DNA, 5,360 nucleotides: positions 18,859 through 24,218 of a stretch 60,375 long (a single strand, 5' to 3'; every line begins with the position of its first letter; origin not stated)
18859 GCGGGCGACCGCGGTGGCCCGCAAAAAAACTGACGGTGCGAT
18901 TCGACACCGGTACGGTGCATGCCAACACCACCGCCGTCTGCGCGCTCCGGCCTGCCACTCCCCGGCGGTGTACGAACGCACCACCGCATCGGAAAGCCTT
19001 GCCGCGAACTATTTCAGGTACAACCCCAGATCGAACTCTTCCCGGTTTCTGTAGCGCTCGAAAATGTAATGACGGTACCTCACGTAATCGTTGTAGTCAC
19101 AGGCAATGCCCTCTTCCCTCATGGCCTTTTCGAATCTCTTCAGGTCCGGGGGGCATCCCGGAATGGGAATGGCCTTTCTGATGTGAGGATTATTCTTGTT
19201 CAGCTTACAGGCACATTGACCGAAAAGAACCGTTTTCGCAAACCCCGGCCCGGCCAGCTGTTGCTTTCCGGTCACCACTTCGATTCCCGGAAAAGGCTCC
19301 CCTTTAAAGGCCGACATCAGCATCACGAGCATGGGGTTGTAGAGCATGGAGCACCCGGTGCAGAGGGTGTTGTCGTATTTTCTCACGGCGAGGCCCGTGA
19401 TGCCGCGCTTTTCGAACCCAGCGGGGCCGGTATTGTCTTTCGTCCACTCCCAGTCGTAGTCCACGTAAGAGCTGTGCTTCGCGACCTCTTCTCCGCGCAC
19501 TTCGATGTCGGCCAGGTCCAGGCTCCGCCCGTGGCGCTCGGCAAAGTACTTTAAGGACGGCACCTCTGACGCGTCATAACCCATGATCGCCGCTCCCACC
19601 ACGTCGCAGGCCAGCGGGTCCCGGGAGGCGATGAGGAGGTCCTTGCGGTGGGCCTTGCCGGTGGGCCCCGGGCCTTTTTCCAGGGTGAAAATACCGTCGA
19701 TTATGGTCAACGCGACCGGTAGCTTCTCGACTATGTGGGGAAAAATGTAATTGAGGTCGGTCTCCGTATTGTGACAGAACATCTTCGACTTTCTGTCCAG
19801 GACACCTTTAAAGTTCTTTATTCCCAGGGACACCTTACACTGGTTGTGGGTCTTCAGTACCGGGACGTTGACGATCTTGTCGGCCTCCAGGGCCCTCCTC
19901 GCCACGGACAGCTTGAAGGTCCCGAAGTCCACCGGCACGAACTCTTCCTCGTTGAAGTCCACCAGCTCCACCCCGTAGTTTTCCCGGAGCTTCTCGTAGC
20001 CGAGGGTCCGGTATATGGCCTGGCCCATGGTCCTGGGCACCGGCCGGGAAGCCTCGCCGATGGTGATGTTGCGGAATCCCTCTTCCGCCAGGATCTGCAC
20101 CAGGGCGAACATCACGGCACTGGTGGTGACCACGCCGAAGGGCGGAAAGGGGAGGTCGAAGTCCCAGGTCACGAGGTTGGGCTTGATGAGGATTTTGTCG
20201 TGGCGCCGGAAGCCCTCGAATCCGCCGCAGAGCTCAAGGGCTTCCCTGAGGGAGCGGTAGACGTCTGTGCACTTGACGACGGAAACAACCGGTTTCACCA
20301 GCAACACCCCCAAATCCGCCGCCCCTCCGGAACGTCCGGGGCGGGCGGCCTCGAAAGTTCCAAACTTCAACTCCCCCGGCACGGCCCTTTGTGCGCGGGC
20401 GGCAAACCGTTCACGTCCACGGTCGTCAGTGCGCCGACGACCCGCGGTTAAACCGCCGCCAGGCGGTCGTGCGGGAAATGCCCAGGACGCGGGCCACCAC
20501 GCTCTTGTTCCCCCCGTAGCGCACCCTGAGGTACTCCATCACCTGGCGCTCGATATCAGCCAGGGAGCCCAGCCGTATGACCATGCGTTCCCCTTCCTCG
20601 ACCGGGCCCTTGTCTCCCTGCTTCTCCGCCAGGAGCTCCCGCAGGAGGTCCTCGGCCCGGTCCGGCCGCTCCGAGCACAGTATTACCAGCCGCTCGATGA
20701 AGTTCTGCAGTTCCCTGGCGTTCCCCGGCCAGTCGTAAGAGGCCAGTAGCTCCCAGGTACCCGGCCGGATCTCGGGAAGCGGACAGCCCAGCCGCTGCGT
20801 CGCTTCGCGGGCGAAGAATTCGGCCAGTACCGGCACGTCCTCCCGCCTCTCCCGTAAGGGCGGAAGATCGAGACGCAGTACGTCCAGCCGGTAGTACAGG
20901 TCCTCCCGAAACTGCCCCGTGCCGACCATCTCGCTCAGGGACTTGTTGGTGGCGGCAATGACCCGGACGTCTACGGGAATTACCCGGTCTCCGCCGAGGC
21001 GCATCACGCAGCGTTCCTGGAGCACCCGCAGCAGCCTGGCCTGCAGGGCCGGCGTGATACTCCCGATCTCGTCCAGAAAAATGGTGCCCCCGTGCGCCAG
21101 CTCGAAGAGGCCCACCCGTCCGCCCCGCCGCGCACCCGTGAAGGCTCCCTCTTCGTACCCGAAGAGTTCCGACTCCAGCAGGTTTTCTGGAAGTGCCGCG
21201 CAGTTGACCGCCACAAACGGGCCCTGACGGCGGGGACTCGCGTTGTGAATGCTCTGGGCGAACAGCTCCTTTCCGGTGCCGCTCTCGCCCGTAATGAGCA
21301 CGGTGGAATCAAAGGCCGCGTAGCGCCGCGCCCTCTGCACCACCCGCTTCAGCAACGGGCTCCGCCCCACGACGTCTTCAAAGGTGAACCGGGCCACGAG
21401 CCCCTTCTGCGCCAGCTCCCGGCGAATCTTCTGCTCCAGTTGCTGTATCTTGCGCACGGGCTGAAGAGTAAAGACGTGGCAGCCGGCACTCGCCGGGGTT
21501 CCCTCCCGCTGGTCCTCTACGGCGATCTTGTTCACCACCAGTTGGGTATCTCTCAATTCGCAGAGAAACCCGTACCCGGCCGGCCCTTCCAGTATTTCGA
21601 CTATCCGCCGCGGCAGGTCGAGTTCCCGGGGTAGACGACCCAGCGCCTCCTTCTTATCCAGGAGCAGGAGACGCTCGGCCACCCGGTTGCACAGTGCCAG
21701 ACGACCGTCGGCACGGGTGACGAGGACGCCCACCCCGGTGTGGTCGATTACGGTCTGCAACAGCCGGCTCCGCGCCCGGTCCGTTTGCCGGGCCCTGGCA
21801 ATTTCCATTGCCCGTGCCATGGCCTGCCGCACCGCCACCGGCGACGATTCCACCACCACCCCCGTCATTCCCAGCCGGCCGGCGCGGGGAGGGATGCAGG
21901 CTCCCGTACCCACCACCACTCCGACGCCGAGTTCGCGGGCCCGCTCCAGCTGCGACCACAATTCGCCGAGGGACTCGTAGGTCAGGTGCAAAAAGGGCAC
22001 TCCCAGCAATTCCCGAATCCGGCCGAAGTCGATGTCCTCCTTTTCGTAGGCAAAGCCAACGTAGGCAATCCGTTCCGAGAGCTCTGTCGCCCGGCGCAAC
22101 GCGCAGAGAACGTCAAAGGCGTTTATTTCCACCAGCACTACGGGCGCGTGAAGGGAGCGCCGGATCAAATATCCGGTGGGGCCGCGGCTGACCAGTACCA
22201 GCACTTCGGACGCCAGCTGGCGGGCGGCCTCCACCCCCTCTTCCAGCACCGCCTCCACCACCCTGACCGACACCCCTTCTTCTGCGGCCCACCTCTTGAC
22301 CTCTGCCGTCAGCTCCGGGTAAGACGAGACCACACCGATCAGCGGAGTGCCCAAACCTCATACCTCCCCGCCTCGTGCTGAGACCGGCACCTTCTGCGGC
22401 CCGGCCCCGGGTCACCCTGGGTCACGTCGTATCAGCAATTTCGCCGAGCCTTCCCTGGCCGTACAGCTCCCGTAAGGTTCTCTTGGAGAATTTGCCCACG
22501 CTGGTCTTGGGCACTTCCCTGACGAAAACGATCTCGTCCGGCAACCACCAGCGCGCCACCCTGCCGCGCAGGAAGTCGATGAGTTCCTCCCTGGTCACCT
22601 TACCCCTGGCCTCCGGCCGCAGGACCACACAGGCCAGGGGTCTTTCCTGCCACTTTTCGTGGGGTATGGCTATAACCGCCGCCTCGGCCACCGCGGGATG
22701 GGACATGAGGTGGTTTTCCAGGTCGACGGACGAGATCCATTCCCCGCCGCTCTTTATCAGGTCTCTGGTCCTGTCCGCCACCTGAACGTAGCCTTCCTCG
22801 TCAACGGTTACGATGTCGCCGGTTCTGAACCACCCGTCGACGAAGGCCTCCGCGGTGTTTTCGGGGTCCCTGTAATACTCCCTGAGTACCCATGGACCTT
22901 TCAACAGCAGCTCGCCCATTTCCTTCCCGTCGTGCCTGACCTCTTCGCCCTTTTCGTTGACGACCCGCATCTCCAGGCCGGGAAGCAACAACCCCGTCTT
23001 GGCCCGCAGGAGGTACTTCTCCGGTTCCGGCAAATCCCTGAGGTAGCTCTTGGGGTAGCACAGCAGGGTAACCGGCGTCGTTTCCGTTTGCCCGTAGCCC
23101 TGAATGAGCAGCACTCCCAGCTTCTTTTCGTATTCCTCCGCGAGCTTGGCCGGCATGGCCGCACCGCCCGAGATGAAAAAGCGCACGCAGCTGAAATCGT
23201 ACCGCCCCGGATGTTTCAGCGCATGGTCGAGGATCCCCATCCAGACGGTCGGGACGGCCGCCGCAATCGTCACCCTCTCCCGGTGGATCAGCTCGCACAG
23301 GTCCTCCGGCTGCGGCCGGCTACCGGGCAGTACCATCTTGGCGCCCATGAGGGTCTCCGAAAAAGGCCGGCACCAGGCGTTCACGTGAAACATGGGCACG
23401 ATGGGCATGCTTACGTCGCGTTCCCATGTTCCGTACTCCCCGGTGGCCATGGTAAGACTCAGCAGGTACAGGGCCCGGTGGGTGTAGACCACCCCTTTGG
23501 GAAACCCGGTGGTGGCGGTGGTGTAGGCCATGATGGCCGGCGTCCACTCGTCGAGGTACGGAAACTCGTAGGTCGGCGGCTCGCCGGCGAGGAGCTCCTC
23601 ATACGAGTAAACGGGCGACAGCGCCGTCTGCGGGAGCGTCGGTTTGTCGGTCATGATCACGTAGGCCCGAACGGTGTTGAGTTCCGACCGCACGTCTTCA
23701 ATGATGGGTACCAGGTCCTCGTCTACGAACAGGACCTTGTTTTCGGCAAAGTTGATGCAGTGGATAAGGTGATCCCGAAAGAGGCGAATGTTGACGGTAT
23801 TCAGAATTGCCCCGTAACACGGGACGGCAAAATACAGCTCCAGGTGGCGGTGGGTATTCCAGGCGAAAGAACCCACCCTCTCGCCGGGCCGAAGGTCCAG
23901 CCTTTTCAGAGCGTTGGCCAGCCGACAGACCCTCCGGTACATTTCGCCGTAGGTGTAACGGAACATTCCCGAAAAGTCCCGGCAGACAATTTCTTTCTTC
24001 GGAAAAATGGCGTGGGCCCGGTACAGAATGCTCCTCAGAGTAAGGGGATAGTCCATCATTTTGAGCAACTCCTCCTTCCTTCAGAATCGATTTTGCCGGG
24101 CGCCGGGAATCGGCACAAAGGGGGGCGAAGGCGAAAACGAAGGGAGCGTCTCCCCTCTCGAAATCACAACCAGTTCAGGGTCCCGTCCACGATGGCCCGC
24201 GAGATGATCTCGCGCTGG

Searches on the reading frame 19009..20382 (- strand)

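Call 65: search_protein_families(library=pfam, proteins=[window:19009-20382:-], max_evalue=0.00001)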
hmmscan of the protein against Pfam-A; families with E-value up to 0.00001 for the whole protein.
window:19009-20382:- (457 aa): 1 family
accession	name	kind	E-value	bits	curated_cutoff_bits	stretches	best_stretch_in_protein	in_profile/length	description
PF04015.17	DUF362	-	5.1e-41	141.4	24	1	64-264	1-199/200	Domain of unknown function (DUF362)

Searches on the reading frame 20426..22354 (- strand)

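Call 65: search_protein_families(library=pfam, proteins=[window:20426-22354:-], max_evalue=0.00001)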
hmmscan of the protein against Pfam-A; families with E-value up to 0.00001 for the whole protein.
window:20426-22354:- (642 aa): 6 families
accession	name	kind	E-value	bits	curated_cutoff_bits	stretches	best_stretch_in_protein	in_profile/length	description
PF00158.32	Sigma54_activat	-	2.5e-70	236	20.2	1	329-495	2-167/168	Sigma-54 interaction domain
PF06506.16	PrpR_N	-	6.8e-34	117.3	29.1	1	26-190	3-165/167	Propionate catabolism activator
PF25601.1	AAA_lid_14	-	9.1e-21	73.9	27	1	501-582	1-82/87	AAA+ ATPase lid domain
PF14532.12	Sigma54_activ_2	-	6.3e-20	72.3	25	1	329-500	1-138/138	Sigma-54 interaction domain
PF07728.20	AAA_5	-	6.9e-08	33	22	1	352-471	2-123/139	AAA domain (dynein-related subfamily)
PF02954.25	HTH_8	-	6.5e-06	26.2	22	0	598-634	2-38/42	Bacterial regulatory protein, Fis family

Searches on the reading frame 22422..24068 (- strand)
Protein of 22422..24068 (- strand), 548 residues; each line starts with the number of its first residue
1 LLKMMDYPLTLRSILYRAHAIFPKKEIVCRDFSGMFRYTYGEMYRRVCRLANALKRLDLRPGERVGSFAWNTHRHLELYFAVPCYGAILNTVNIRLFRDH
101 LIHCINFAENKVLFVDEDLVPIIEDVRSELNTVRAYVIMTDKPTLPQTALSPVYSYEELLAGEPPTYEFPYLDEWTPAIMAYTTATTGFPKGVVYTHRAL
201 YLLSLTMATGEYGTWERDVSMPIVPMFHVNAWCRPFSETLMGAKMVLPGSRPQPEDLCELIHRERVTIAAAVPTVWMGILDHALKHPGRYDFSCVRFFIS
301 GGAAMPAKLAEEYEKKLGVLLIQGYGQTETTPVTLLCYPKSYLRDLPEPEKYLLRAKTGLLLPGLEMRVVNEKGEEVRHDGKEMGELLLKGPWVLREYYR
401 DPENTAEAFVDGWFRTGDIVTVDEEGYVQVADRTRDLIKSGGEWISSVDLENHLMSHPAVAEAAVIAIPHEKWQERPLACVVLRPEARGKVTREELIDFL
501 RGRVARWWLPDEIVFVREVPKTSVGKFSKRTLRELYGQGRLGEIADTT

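Call 65: search_protein_families(library=pfam, proteins=[window:22422-24068:-], max_evalue=0.00001)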
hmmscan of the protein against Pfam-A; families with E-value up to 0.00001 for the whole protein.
window:22422-24068:- (548 aa): 2 families
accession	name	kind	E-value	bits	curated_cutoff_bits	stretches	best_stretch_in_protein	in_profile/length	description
PF00501.34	AMP-binding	-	3.4e-77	260.3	29.9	1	22-399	8-384/384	AMP-binding enzyme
PF13193.12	AMP-binding_C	-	1.7e-21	77.3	24.5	1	450-526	2-76/76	AMP-binding enzyme C-terminal domain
